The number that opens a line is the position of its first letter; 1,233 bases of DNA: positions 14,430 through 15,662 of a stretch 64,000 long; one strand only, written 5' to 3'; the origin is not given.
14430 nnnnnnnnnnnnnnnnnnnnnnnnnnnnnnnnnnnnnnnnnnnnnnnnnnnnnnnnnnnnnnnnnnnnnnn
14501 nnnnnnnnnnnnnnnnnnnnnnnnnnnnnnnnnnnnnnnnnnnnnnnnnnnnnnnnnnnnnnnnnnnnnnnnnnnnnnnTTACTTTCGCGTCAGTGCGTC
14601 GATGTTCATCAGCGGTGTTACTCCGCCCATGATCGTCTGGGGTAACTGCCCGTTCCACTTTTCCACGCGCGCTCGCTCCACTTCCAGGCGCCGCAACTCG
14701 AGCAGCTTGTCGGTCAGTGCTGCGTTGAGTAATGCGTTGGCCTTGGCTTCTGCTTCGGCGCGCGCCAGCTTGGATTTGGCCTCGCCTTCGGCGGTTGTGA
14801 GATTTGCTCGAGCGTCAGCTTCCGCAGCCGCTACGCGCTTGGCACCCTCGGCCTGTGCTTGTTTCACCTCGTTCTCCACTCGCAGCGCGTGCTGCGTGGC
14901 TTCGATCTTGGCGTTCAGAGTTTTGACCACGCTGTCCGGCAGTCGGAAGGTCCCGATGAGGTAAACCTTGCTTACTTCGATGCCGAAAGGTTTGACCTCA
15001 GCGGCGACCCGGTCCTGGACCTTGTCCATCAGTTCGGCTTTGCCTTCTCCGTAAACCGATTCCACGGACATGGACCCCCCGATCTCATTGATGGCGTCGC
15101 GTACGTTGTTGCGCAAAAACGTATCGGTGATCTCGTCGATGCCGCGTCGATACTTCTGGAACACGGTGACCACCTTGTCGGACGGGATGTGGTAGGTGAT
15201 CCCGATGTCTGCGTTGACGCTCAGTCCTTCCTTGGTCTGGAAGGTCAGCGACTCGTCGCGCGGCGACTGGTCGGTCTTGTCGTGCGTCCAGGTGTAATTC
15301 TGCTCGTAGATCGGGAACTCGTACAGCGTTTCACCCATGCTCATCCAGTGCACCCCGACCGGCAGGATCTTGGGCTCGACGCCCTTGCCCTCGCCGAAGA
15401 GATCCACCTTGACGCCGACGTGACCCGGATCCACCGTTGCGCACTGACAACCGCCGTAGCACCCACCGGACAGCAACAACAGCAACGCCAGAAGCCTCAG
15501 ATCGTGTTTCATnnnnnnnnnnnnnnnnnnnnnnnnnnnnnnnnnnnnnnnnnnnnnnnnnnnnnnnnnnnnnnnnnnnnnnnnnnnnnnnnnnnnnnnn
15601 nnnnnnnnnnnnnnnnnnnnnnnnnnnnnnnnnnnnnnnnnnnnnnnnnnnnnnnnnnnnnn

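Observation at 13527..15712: vWA protein + SPFH/band-7 lipoprotein + NfeD-like membrane partner as a phage-borne module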

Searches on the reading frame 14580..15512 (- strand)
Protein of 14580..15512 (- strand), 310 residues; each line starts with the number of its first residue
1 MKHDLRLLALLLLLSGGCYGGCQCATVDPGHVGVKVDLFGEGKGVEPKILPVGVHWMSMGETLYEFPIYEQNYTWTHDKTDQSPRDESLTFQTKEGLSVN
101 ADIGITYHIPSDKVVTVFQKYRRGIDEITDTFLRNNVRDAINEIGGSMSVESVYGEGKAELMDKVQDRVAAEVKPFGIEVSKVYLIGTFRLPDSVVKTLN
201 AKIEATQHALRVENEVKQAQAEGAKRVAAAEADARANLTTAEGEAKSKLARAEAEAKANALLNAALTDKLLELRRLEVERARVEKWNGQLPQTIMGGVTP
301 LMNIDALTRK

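Call 3: search_protein_families(library=pfam, proteins=[window:14580-15512:-], max_evalue=0.01)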
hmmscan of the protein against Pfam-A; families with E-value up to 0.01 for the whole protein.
window:14580-15512:- (310 aa): 3 families
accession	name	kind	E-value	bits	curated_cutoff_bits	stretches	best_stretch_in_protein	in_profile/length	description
PF01145.31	Band_7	-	6.5e-30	104.9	23.6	1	26-222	2-175/176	SPFH domain / Band 7 family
PF15975.10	Flot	-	0.0021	18.6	27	1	231-306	1-70/124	Flotillin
PF13421.11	Band_7_1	-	0.0057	16.7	24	1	126-202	131-206/211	SPFH domain-Band 7 family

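Call 4: search_protein_families(library=phrogs, proteins=[window:14580-15512:-], max_evalue=0.01)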
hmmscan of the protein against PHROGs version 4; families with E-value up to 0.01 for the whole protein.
window:14580-15512:- (310 aa): 3 families
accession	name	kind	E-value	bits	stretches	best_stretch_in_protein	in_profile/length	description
phrog_200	-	other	2.5e-77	261.5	1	8-307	86-362/379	lipoprotein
phrog_11908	-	unknown function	1.5e-05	25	0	199-297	296-396/430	-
phrog_21428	-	unknown function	3.7e-05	24.6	1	17-61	14-57/63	-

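Call 8: search_dna_similar(query=window:14580-15512:-, collection=phages, mode=protein, max_rows=60)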
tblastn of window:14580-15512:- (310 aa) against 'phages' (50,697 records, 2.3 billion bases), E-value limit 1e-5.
Records with a match: 414; places in all: 415; records where one place covers at least 80% of the query: 3.
Best place of each record, by identity: <60% 414.
By first word of the organism name: Pseudomonas 73; Klebsiella 45; Erwinia 42; Escherichia 38; Bacillus 33; Burkholderia 30; Caulobacter 26; Salmonella 24; Prevotella 11; Stx2a-converting 10; and 35 more.
By host as written in the record: - 54; Pseudomonas aeruginosa 22; Klebsiella pneumoniae 19; Burkholderia sp. 15; Escherichia coli 15; Erwinia amylovora 14; Prevotella sp. 11; Pseudomonas aeruginosa PAO1 10; and 141 more.
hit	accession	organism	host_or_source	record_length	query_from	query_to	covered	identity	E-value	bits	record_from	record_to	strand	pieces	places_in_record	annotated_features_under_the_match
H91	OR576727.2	Myxococcus phage Mx1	Myxococcus sp.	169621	24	304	91%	43.4%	2e-54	196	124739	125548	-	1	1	hypothetical protein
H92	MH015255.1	Ruegeria phage vB_RpoS-V10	Ruegeria pomeroyi DSS-3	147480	22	309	93%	38.2%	1e-53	193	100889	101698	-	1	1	transposase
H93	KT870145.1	Roseobacter phage DSS3P8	Ruegeria pomeroyi DSS-3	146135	22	309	93%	37.8%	2e-53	193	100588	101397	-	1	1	transposase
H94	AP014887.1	Vibrio phage CKB-S1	Vibrio coralliilyticus strain P1 ...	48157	24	218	63%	50.3%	5e-60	212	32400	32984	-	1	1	putative lipoprotein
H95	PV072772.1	Burkholderia phage vB_E264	Burkholderia sp.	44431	24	217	63%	50.0%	5e-52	189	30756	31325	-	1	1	hypothetical protein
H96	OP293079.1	Burkholderia phage PhiBt-E264.1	Lysogenic Burkholderia thailandensis ...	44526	24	217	63%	50.0%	5e-52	189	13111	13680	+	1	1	hypothetical protein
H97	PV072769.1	Burkholderia phage vB_E175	Burkholderia sp.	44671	24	217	63%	50.0%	5e-52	189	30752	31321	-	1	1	hypothetical protein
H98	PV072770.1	Burkholderia phage vB_E184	Burkholderia sp.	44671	24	217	63%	50.0%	5e-52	189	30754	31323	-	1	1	hypothetical protein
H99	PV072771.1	Burkholderia phage vB_E228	Burkholderia sp.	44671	24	217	63%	50.0%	5e-52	189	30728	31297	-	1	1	hypothetical protein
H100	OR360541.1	Burkholderia phage phiBtTUL1a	Burkholderia pseudomallei Bp82, ...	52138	24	217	63%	50.0%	5e-52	189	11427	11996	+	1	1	hypothetical protein (x2)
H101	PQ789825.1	Burkholderia phage vB_SR1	Burkholderia sp.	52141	24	217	63%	50.0%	5e-52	189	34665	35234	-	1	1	hypothetical protein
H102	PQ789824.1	Burkholderia phage vB_E354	Burkholderia sp.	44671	24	217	63%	50.0%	5e-52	189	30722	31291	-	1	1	hypothetical protein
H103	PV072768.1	Burkholderia phage vB_PL2a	Burkholderia sp.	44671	24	217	63%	50.0%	5e-52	189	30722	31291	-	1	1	hypothetical protein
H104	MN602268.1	Bacteriophage DSS3_MAL1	-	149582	17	217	65%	47.3%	5e-56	201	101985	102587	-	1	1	SPFH domain / band 7 family protein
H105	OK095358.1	Burkholderia phage phiBt-TXDOH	Burkholderia pseudomallei BP82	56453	24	217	63%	48.5%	8e-50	182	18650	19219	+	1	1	prohibitin, a membrane-bound protein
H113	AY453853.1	Burkholderia phage phi1026b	Burkholderia pseudomallei 1026b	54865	24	217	63%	48.5%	9e-50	182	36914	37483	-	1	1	gp48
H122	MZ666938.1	Desulfovibrio phage ProddE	Desulfovibrio desulfuricans strain ...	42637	24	218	63%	47.7%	3e-57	204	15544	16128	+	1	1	putative prohibitin family protein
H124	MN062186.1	Stenotrophomonas phage Pokken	Stenotrophomonas maltophilia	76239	24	216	62%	47.7%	9e-53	191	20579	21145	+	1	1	hypothetical protein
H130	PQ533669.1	Pseudomonas phage Pacha_bin_1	Pseudomonas aeruginosa PA14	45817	24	218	63%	47.2%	4e-50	184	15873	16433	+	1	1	hypothetical protein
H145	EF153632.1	Burkholderia phage BcepF1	-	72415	20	217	64%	44.4%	2e-43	164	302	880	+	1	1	HflC/HflK family inner membrane lipoprotein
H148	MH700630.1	Sinorhizobium phage phiM6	Sinorhizobium meliloti 1021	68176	22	218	64%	44.2%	1e-47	176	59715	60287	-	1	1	putative transposase | hypothetical protein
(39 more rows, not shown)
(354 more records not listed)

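Call 11: get_annotated_region(hit=H91, flank=4000)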
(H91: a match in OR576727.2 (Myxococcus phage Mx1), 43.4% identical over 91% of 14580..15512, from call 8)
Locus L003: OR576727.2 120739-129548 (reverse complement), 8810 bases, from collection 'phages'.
description: Myxococcus phage Mx1, complete genome.
organism: Myxococcus phage Mx1 (NCBI taxid 2994995)
taxonomy: Viruses; Duplodnaviria; Heunggongvirae; Uroviricota; Caudoviricetes
host: Myxococcus sp.; source: cow dung; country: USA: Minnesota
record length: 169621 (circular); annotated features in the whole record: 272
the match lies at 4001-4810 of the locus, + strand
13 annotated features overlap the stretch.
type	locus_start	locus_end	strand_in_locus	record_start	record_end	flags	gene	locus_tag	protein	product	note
CDS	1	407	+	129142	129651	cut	-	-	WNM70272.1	phosphopantetheine adenylyltransferase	-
CDS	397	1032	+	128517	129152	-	-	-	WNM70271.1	cytidylyltransferase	-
CDS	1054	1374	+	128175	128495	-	-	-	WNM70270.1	hypothetical protein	-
CDS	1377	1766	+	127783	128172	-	-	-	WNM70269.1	hypothetical protein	-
CDS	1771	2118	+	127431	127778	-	-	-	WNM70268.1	hypothetical protein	-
CDS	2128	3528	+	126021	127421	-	-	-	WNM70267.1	nicotinamide phosphoribosyltransferase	-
CDS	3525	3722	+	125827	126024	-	-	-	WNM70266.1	hypothetical protein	-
CDS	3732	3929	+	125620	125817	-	-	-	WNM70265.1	hypothetical protein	-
CDS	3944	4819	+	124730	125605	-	-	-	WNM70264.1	hypothetical protein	-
CDS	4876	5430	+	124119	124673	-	-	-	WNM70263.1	nicotinamide-nucleotide adenylyltransferase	-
CDS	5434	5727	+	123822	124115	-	-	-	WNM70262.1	hypothetical protein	-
CDS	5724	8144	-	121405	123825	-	-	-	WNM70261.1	baseplate assembly protein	-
CDS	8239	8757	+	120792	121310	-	-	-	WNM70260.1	capsid decoration protein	-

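Call 18: find_related_loci(query=window:14580-15512:-, collection=viral_contigs, flank=5000)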
Query window:14580-15512:- (310 aa) in viral_contigs; peptide patterns used: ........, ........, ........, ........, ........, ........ (x = any residue, [..] = any of these).
16 stretches matched a pattern; 14 encode a relative of the query (tblastn E <= 1e-3); 14 distinct loci.
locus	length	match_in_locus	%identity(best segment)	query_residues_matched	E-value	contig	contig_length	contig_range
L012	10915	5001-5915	62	5-307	8e-123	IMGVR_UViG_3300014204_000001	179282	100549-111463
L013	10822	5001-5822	48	11-304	3e-82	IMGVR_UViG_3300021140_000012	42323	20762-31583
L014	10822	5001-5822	48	11-304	3e-82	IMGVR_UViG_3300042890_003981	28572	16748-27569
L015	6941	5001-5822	48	11-304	3e-82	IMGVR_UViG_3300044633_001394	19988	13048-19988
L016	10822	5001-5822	48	11-304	3e-82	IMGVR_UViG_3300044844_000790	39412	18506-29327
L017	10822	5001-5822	48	11-304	3e-82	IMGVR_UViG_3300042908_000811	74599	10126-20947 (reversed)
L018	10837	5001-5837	40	1-304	2e-68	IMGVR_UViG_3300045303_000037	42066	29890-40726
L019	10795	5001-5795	47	27-304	3e-68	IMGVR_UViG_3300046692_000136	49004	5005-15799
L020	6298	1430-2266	39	1-304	8e-68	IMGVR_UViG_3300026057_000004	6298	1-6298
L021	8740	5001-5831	43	12-304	5e-67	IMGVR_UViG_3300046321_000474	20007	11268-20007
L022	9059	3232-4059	39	1-306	1e-66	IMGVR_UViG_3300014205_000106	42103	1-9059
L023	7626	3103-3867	41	24-304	2e-66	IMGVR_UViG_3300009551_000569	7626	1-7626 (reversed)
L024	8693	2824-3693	38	1-304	7e-66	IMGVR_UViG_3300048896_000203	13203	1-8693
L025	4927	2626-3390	41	24-304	7e-66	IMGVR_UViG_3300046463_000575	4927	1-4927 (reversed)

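Call 19: find_homologous_proteins(query=window:14580-15512:-)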
Query window:14580-15512:- (310 aa): 1669 proteins with E <= 0.001 among 8000 candidates; the best 120 are listed.
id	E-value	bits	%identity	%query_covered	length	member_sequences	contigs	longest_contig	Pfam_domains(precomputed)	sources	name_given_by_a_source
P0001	3.0e-201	685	100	100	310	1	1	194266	PF01145.32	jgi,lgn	jgi:regulator of protease activity HflC (stomatin/prohibitin superfamily)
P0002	1.1e-118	414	62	98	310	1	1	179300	PF01145.32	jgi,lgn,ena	-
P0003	9.5e-96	339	54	98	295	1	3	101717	PF01145.32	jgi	jgi:regulator of protease activity HflC (stomatin/prohibitin superfamily)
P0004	8.4e-91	323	54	91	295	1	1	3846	PF01145.32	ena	-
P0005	1.5e-89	318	52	98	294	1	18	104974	PF01145.32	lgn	-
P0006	1.3e-88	315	49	97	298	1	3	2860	PF01145.32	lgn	-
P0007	2.6e-88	314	55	91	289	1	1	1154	PF01145.32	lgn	-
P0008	1.8e-87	312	51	98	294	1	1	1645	PF01145.32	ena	-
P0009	4.0e-87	311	52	96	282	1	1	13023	PF01145.32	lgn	-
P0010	4.3e-87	310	51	98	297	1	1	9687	PF01145.32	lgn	-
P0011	7.0e-87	310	51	96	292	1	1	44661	PF01145.32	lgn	-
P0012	1.2e-86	309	54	91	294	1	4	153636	PF01145.32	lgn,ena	-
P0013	2.1e-85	305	51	95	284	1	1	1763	PF01145.32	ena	-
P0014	3.8e-85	304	51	93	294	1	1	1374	PF01145.32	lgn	-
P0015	1.1e-84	303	53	94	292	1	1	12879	PF01145.32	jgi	jgi:regulator of protease activity HflC (stomatin/prohibitin superfamily)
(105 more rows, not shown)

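Call 23: search_protein_families(library=ncbifam, proteins=[window:14580-15512:-], max_evalue=0.1)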
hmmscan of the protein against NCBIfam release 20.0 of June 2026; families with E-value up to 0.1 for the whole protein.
window:14580-15512:- (310 aa): 3 families
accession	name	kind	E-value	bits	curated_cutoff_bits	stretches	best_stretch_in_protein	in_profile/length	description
TIGR01933.1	hflK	equivalog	7.9e-08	32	159.4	1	129-263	84-216/261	FtsH protease activity modulator HflK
TIGR01932.1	hflC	equivalog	0.00018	20.5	134.4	1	130-265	146-277/318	protease modulator HflC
NF008259.0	PRK11029.1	equivalog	0.017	14.1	427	1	164-266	189-287/334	protease modulator HflC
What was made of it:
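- On HflK / HflC (FtsH modulators): 32.0 bits against 159.4, and 20.5 bits against 134.4 (call 23)
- Scores are far below the HflK/HflC equivalog cut-offs: 32 against 159 bits, and 20 against 134 bits (call 23).
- Tried and rejected: HflK/HflC equivalog: far below the cut-offs (call 23).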

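Call 24: search_protein_families(library=padloc, proteins=[window:14580-15512:-], max_evalue=0.1)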
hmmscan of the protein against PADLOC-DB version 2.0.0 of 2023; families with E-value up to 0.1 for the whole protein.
window:14580-15512:- (310 aa): 0 families

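Call 55: search_solved_structures(query=window:14580-15512:-, max_evalue=0.01)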
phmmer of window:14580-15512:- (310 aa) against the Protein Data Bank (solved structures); distinct sequences matched with E-value up to 0.01: 1.
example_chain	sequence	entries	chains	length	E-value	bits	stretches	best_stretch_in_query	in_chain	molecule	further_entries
8z5g_A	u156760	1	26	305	0.00056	22.7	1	141-266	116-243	Protein QmcA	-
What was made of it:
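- Weak sequence similarity to HflK/HflC and QmcA (calls 23, 55).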

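Call 56: get_annotated_region(hit=H113, flank=3500)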
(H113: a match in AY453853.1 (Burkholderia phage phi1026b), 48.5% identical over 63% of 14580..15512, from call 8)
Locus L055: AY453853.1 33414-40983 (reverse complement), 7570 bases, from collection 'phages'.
description: Burkholderia phage phi1026b, complete genome.
organism: Burkholderia phage phi1026b (NCBI taxid 2881399)
taxonomy: Viruses; Duplodnaviria; Heunggongvirae; Uroviricota; Caudoviricetes; Stanholtvirus; Stanholtvirus sv1026b
host: Burkholderia pseudomallei 1026b; source: -; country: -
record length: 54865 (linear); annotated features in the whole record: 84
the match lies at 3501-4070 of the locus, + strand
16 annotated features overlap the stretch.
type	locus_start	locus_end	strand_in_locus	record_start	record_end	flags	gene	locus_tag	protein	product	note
CDS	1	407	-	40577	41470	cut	-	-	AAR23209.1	gp58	putative LysR family transcriptional regulator; similar to NP_522096, ZP_00028008 and ZP_00128013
CDS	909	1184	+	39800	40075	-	-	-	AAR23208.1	gp57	hypothetical protein; similar to NP_536406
CDS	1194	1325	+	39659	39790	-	-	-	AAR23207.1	gp56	hypothetical protein; identical to NP_536405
CDS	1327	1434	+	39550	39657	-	-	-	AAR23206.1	gp55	hypothetical protein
CDS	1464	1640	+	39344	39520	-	-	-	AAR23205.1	gp54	hypothetical protein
CDS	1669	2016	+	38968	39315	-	-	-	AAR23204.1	gp53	hypothetical protein; similar to NP_536404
CDS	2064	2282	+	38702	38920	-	-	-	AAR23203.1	gp52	hypothetical protein; similar to GenBank Accession number AAQ54973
CDS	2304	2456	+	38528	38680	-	-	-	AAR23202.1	gp51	hypothetical protein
CDS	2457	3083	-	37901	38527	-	-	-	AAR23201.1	gp50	hypothetical protein; similar to NP_536402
CDS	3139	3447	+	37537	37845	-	-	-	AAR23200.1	gp49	hypothetical protein; similar to NP_536401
CDS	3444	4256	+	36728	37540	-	-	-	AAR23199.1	gp48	putative serine protease; putative lipoprotein; similar to NP_536400, NP_395392 and NP_543057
CDS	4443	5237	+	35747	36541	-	-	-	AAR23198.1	gp47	hypothetical protein; similar to NP_536399 and ZP_00127025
CDS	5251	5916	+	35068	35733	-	-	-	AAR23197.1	gp46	conserved hypothetical protein; similar to NP_536398, NP_519777 and ZP_00127036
CDS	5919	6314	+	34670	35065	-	-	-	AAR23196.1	gp45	conserved hypothetical protein; similar to NP_536397, NP_746044 and NP_203491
CDS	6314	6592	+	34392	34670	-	-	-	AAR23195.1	gp44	hypothetical protein; similar to GenBank Accession number AF447491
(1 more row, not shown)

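Call 57: get_annotated_region(hit=H94, flank=3500)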
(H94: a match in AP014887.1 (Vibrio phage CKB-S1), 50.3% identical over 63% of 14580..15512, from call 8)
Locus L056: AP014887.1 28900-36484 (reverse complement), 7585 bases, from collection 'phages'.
description: Vibrio phage CKB-S1 DNA, complete sequence.
organism: Vibrio phage CKB-S1 (NCBI taxid 1903259)
taxonomy: Viruses; Duplodnaviria; Heunggongvirae; Uroviricota; Caudoviricetes
host: Vibrio coralliilyticus strain P1 LMG23696; source: -; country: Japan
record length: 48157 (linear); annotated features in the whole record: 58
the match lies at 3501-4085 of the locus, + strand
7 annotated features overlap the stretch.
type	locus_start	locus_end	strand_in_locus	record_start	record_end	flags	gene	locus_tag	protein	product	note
CDS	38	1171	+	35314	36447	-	-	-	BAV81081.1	hypothetical protein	VCPH_CKB-S1_00037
CDS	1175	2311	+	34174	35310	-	BcepB1A gene67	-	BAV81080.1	gp67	VCPH_CKB-S1_00036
CDS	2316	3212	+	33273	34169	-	-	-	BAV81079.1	hypothetical protein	VCPH_CKB-S1_00035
CDS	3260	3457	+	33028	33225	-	-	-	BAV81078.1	hypothetical protein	VCPH_CKB-S1_00034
CDS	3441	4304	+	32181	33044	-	-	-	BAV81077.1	putative lipoprotein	VCPH_CKB-S1_00033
CDS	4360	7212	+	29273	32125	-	-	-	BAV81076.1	DNA polymerase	VCPH_CKB-S1_00032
CDS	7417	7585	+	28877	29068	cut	-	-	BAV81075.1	hypothetical protein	VCPH_CKB-S1_00031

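Call 59: get_annotated_region(hit=H130, flank=1500)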
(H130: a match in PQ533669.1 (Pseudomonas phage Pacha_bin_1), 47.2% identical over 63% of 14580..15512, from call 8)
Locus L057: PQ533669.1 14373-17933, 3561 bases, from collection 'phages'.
description: Pseudomonas phage Pacha_bin_1, complete genome.
organism: Pseudomonas phage Pacha_bin_1 (NCBI taxid 3377944)
taxonomy: Viruses
host: Pseudomonas aeruginosa PA14; source: McMaster Wright Pseudomonas aeruginosa Clinical Isolate Collection; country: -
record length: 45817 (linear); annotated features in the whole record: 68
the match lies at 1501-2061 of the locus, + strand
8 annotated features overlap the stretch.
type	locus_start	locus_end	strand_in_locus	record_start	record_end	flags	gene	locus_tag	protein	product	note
CDS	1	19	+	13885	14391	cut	-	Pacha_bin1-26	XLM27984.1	hypothetical protein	-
CDS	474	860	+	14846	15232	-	-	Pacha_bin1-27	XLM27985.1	LuxR family transcriptional regulator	-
CDS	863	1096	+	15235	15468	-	-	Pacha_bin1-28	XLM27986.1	hypothetical protein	-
CDS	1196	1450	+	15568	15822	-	-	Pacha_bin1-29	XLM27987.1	hypothetical protein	-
CDS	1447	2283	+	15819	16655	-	-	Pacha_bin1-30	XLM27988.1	hypothetical protein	-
CDS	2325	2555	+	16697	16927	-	-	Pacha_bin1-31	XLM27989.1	hypothetical protein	-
CDS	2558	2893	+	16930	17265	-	-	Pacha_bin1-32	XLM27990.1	hypothetical protein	-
CDS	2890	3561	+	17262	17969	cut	-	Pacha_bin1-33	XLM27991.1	hypothetical protein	-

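Call 60: get_annotated_region(hit=H124, flank=1500)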
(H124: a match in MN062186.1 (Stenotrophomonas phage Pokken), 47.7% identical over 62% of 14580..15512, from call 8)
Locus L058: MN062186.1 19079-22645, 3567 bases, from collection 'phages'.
description: Stenotrophomonas phage Pokken, complete genome.
organism: Stenotrophomonas phage Pokken (NCBI taxid 2596674)
taxonomy: Viruses; Duplodnaviria; Heunggongvirae; Uroviricota; Caudoviricetes; Schitoviridae; Pokkenvirus; Pokkenvirus pokken
host: Stenotrophomonas maltophilia; source: lake surface water; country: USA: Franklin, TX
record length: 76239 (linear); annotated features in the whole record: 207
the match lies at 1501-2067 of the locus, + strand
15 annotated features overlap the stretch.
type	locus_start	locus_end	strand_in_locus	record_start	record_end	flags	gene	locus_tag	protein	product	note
tRNA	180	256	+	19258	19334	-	-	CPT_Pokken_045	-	tRNA-Gln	-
tRNA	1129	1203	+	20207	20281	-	-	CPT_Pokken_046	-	tRNA-Arg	-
regulatory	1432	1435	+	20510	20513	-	-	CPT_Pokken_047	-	ribosome_binding_site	CPT_Pokken_047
CDS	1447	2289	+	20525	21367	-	-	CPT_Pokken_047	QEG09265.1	hypothetical protein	-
regulatory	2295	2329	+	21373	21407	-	-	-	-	terminator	-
regulatory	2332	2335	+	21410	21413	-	-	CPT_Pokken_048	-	ribosome_binding_site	CPT_Pokken_048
CDS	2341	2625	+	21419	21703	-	-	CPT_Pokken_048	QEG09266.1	hypothetical protein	-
regulatory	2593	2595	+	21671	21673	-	-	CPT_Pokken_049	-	ribosome_binding_site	CPT_Pokken_049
CDS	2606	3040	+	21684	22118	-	-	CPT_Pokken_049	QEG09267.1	hypothetical protein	-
regulatory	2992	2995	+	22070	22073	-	-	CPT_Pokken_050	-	ribosome_binding_site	CPT_Pokken_050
CDS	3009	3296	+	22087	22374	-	-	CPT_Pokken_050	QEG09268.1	hypothetical protein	-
regulatory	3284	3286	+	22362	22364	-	-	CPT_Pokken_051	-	ribosome_binding_site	CPT_Pokken_051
CDS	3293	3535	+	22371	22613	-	-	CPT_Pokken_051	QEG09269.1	hypothetical protein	-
regulatory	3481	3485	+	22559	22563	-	-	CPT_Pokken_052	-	ribosome_binding_site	CPT_Pokken_052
CDS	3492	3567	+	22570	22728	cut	-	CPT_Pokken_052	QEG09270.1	hypothetical protein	-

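Call 61: get_annotated_region(hit=H122, flank=1500)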
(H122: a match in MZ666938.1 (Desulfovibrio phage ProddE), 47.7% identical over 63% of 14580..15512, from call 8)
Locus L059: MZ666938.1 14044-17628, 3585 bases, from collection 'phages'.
description: Desulfovibrio phage ProddE, complete genome.
organism: Desulfovibrio phage ProddE (NCBI taxid 2866661)
taxonomy: Viruses; Duplodnaviria; Heunggongvirae; Uroviricota; Caudoviricetes; Autographiviridae
host: Desulfovibrio desulfuricans strain Edelweiss; source: fresh water creek anoxic mud; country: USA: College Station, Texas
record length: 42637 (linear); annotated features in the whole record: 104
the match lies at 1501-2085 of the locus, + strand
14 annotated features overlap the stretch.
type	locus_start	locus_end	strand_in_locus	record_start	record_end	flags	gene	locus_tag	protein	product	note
CDS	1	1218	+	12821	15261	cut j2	-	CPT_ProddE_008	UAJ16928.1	DNA polymerase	BLASTp: protein_id=NP_523320.1 locus_tag=T3p25 protein=DNA polymerase; evalue = 4.96022e-93; Contains intron, splice ...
regulatory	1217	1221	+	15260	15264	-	-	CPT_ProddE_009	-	ribosome_binding_site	-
CDS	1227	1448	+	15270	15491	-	-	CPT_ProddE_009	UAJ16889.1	hypothetical protein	-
regulatory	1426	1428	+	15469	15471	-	-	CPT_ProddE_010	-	ribosome_binding_site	-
CDS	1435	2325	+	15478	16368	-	-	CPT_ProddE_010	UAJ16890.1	putative prohibitin family protein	Conserved Domain: SPFH_prohibitin = cd03401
regulatory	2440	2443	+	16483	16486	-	-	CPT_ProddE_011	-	ribosome_binding_site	-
CDS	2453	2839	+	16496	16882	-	-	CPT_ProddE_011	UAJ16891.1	hypothetical protein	-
regulatory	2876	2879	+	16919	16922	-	-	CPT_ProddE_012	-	ribosome_binding_site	-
CDS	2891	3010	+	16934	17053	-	-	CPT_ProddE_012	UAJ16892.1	hypothetical protein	-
regulatory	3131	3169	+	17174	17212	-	-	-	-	terminator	-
regulatory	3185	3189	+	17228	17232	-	-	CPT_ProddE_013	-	ribosome_binding_site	-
CDS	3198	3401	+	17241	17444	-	-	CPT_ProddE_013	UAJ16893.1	hypothetical protein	-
regulatory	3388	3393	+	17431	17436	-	-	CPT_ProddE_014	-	ribosome_binding_site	-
CDS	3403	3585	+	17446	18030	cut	-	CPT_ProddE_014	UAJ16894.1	hypothetical protein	-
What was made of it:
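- The pair occurs in strictly virulent phage types (N4-like, T7-like, large myoviruses), where lysogeny control is irrelevant (calls 60, 61).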

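Call 62: get_annotated_region(hit=H93, flank=1500)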
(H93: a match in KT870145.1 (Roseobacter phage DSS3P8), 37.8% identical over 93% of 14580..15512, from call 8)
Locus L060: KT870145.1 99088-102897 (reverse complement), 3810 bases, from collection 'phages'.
description: Roseobacter phage DSS3P8, complete genome.
organism: Roseobacter phage DSS3P8 (NCBI taxid 1735562)
taxonomy: Viruses; Duplodnaviria; Heunggongvirae; Uroviricota; Caudoviricetes
host: Ruegeria pomeroyi DSS-3; source: -; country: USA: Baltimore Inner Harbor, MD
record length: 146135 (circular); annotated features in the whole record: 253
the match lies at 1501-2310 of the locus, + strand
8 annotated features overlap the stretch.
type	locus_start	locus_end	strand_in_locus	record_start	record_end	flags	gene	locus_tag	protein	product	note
CDS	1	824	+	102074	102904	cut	-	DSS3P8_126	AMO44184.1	hypothetical protein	gp126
CDS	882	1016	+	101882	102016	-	-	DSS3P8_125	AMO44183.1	hypothetical protein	gp125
CDS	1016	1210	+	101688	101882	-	-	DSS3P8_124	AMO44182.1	hypothetical protein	gp124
CDS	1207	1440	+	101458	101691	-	-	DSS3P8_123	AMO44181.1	hypothetical protein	gp123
CDS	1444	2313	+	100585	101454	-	-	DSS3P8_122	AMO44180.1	transposase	gp122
CDS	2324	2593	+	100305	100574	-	-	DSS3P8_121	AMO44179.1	hypothetical protein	gp121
CDS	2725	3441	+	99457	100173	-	-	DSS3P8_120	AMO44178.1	hypothetical protein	gp120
CDS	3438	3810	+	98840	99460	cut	-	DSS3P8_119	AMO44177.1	hypothetical protein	gp119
